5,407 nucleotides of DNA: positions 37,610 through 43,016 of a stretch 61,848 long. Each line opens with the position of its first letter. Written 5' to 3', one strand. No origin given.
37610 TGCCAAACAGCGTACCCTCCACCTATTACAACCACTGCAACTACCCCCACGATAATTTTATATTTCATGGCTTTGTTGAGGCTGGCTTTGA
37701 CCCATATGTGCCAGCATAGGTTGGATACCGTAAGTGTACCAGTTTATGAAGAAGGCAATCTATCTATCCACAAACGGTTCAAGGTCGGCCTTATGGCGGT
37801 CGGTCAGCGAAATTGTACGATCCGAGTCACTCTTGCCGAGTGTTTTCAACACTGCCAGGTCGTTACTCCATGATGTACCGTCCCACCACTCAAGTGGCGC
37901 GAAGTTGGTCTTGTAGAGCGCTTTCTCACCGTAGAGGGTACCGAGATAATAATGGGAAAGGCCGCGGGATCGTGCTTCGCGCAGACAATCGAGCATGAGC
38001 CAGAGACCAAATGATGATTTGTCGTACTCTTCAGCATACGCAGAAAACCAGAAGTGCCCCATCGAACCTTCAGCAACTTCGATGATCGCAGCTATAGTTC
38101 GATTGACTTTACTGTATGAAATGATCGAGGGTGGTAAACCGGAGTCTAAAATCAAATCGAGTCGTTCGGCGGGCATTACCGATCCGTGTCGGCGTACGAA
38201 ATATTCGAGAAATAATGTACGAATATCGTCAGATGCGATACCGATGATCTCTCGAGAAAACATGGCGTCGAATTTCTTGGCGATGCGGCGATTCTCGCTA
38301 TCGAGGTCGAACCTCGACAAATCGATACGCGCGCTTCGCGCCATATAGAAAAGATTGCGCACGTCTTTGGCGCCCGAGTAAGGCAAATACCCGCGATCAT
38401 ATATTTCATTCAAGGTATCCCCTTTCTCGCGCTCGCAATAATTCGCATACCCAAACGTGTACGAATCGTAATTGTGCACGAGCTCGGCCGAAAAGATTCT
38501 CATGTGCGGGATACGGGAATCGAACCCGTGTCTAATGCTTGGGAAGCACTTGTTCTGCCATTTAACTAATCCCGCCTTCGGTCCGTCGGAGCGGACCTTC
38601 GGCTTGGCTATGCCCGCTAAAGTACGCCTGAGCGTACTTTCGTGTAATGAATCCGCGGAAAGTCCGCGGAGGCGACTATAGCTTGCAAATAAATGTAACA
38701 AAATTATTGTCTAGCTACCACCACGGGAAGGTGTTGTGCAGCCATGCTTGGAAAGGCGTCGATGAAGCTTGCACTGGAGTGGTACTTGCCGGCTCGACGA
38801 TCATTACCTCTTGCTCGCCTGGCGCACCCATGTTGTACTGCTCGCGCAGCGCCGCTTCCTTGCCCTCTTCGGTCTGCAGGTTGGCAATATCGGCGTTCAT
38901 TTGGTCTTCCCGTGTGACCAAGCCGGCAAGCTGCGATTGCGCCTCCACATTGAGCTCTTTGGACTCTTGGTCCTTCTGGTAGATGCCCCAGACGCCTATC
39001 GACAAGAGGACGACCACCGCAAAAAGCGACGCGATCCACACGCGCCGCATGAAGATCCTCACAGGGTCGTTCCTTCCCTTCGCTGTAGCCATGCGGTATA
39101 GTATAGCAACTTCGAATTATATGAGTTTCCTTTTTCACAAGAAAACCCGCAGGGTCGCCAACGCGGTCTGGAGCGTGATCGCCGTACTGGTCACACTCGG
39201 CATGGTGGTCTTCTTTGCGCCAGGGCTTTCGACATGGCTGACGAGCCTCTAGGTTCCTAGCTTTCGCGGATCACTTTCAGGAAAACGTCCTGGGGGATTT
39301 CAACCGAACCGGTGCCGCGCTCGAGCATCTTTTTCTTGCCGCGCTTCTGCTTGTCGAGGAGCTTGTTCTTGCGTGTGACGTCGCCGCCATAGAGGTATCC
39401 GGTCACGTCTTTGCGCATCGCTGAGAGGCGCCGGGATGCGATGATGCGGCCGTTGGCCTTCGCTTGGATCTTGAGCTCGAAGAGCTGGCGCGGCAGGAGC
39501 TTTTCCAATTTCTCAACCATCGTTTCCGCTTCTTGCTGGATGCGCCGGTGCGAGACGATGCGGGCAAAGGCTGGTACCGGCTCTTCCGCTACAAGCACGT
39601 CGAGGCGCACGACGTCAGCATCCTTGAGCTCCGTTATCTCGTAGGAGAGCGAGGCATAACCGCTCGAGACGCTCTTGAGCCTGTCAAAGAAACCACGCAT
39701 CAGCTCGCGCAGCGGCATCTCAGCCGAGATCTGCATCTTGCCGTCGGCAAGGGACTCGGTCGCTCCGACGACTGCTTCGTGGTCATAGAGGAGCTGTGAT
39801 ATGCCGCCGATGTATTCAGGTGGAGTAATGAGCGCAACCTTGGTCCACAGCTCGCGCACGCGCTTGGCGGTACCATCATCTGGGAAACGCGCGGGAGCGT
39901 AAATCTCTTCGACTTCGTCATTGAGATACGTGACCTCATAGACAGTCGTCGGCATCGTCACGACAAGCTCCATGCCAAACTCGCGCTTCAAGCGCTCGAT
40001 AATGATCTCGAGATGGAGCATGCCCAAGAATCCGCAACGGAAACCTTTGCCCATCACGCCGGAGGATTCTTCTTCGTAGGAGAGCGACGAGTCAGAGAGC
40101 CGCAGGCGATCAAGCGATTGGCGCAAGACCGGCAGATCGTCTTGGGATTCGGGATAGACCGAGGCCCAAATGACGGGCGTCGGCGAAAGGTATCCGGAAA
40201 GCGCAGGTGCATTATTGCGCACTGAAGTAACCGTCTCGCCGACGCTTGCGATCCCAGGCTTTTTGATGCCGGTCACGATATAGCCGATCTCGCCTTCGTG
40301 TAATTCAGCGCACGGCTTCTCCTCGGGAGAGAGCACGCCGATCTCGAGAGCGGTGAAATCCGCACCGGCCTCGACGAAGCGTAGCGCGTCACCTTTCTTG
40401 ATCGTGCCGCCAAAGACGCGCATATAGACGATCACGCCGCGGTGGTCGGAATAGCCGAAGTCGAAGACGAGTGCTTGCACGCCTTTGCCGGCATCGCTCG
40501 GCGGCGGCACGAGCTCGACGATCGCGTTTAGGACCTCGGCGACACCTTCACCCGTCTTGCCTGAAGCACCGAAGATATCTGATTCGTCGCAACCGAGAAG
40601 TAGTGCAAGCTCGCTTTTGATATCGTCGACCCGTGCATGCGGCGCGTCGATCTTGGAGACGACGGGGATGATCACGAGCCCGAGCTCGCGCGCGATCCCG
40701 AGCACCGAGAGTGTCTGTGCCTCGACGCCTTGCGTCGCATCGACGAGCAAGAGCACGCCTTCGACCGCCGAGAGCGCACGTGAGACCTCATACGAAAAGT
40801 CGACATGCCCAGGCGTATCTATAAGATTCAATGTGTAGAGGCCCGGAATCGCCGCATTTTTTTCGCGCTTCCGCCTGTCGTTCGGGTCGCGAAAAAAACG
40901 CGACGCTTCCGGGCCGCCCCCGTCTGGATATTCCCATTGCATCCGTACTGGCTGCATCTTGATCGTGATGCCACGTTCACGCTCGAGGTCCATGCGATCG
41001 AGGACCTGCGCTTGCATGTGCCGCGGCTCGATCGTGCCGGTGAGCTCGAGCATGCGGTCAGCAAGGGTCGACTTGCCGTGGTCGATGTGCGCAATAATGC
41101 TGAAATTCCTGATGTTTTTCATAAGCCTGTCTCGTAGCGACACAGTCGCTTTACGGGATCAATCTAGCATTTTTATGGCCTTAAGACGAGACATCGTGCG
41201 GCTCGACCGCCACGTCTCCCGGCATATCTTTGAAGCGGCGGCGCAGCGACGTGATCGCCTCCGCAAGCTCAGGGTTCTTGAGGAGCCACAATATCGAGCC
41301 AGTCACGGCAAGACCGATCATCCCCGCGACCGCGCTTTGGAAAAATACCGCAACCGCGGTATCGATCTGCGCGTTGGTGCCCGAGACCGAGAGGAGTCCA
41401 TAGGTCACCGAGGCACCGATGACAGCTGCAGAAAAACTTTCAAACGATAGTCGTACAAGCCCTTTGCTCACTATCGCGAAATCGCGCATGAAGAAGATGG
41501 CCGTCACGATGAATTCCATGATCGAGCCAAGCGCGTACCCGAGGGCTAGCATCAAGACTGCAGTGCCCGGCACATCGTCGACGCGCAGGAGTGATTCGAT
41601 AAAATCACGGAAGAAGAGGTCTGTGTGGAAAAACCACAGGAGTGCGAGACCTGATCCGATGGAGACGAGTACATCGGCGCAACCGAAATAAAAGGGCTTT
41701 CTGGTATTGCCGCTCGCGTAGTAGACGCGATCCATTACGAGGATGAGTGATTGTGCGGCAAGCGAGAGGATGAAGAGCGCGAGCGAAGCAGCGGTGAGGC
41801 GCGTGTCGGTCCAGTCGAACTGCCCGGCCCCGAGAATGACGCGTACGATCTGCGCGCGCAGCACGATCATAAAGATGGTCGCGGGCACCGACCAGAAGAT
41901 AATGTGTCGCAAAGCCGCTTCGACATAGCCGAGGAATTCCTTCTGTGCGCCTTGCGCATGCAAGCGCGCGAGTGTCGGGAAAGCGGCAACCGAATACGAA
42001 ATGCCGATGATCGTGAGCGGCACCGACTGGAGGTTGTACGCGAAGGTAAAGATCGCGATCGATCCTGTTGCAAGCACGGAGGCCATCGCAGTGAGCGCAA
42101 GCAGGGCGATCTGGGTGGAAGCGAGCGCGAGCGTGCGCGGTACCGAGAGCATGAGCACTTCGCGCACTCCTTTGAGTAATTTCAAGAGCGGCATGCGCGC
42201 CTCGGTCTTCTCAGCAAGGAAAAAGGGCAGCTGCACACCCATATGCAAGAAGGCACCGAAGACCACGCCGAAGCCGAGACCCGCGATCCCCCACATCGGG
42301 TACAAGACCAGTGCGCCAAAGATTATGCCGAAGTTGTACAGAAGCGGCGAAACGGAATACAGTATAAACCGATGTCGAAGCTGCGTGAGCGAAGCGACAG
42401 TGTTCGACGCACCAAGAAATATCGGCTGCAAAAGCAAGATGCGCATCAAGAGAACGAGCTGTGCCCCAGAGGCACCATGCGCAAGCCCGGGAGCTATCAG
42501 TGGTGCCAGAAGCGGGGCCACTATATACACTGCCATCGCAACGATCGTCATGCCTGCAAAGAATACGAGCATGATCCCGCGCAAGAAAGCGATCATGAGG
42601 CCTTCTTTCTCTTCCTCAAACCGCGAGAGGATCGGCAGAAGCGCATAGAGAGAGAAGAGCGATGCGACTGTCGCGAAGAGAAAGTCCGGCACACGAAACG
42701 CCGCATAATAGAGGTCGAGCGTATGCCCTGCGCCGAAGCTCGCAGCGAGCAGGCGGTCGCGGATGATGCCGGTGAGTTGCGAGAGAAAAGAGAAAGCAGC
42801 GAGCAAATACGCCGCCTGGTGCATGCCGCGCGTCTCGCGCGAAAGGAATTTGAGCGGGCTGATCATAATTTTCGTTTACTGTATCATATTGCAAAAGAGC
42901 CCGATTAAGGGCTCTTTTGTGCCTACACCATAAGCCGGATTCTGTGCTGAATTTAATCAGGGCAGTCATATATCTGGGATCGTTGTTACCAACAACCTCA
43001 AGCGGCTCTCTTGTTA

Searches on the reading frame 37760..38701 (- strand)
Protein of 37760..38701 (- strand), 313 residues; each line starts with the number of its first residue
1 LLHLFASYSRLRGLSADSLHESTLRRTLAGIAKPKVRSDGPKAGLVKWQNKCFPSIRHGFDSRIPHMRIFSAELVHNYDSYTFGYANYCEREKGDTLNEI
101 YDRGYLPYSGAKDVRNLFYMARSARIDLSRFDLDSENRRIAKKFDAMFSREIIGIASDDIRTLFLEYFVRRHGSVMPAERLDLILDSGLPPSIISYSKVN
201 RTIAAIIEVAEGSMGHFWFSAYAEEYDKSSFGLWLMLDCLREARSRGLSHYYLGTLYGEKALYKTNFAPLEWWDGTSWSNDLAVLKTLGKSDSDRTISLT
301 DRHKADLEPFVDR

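Call 92: search_protein_families(library=pfam, proteins=[window:37760-38701:-], max_evalue=0.001)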
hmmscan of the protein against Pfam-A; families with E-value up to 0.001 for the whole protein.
window:37760-38701:- (313 aa): 2 families
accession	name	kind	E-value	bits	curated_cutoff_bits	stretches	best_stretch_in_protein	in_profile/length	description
PF13480.13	Acetyltransf_6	-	1.2e-08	35.6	22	1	201-255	82-136/143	Acetyltransferase (GNAT) domain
PF04377.21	ATE_C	-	3.1e-06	28.2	25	1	162-273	4-121/122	Arginine-tRNA-protein transferase, C terminus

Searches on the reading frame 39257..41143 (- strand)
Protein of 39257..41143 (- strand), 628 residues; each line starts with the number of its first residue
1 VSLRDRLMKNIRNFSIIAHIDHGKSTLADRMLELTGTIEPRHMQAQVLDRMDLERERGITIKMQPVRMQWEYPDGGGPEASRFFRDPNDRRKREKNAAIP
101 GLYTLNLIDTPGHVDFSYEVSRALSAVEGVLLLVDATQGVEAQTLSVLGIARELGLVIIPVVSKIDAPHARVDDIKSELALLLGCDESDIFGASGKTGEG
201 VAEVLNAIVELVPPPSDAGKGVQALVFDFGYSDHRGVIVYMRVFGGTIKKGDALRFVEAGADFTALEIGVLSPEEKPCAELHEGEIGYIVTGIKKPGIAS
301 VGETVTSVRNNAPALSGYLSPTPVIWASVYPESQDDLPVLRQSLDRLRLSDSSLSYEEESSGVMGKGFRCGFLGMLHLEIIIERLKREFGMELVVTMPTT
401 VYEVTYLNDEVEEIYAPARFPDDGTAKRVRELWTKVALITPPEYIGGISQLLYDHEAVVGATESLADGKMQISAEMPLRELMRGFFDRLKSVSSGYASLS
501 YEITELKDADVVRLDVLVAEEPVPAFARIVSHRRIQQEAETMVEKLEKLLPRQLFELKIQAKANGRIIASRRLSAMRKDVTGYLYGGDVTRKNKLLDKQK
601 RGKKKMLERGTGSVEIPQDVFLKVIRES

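Call 92: search_protein_families(library=pfam, proteins=[window:39257-41143:-], max_evalue=0.001)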
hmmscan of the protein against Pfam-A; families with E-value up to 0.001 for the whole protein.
window:39257-41143:- (628 aa): 5 families
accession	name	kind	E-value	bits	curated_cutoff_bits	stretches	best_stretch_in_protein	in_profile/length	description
PF00009.33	GTP_EFTU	-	1.5e-50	171.9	26.5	1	9-214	1-188/188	Elongation factor Tu GTP binding domain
PF06421.17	LepA_C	-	1.1e-34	119.2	29.7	1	519-625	2-106/107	GTP-binding protein LepA C-terminus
PF00679.30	EFG_C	-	5.3e-12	46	27.9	1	431-510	4-82/89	Elongation factor G C-terminus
PF14492.12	EFG_III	-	1.6e-09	38.2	27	1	321-395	2-73/75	Elongation Factor G, domain III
PF03144.31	GTP_EFTU_D2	-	6.3e-09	36.6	30.3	1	236-306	1-73/73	Elongation factor Tu domain 2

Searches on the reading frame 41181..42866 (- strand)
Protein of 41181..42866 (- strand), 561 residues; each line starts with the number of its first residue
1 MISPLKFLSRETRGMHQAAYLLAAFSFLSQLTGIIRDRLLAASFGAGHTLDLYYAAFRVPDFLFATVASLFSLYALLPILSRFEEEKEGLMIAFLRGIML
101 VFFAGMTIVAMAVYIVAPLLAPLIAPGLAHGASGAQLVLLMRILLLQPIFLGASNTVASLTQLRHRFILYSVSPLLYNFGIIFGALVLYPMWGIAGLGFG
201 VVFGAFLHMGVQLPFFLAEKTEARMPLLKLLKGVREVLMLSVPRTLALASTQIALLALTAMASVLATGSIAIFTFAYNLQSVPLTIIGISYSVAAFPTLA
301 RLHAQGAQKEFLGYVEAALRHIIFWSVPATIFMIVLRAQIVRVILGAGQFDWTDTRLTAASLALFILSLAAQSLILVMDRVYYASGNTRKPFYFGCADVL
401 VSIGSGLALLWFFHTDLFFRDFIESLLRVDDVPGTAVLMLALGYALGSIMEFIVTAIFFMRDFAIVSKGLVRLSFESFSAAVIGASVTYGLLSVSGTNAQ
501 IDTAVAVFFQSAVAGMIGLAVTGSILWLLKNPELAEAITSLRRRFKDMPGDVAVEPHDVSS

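Call 92: search_protein_families(library=pfam, proteins=[window:41181-42866:-], max_evalue=0.001)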
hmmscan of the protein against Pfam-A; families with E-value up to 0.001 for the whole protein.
window:41181-42866:- (561 aa): 1 family
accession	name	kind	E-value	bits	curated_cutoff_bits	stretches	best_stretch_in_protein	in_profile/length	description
PF03023.19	MurJ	-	2.3e-59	201.6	27.4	1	40-409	1-371/451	Lipid II flippase MurJ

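Call 114: list_cluster_members(proteins=[window:41181-42866:-, window:39257-41143:-, window:45207-45824:+, window:47992-48840:+, window:47288-47704:-, window:50014-51447:-, P0121, P0002])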
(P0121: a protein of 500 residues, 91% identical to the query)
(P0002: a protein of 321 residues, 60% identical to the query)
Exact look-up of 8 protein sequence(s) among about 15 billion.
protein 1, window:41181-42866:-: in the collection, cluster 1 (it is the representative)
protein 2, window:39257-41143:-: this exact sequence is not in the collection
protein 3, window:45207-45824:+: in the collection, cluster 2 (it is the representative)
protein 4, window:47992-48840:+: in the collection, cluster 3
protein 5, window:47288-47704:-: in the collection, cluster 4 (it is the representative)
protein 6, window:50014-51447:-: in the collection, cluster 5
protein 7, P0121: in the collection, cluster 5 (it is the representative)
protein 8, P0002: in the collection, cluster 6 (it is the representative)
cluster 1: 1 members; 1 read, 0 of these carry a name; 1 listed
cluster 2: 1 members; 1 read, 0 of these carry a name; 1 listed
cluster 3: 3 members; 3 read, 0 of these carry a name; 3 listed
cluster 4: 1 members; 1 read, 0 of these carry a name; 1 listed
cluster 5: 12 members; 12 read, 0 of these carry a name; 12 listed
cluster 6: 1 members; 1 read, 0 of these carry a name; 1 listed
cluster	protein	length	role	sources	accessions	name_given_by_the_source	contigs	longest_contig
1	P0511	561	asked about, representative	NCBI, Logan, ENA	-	-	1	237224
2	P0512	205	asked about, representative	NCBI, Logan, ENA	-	-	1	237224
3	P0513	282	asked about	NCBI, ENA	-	-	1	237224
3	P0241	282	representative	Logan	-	-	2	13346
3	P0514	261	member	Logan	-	-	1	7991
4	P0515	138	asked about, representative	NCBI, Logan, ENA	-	-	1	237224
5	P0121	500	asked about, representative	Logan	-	-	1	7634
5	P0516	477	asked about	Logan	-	-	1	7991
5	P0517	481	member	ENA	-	-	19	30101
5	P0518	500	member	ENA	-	-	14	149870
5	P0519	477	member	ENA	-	-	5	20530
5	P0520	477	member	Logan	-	-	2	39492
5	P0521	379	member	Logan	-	-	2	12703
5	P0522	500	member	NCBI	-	-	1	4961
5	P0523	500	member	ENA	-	-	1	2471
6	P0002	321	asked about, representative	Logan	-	-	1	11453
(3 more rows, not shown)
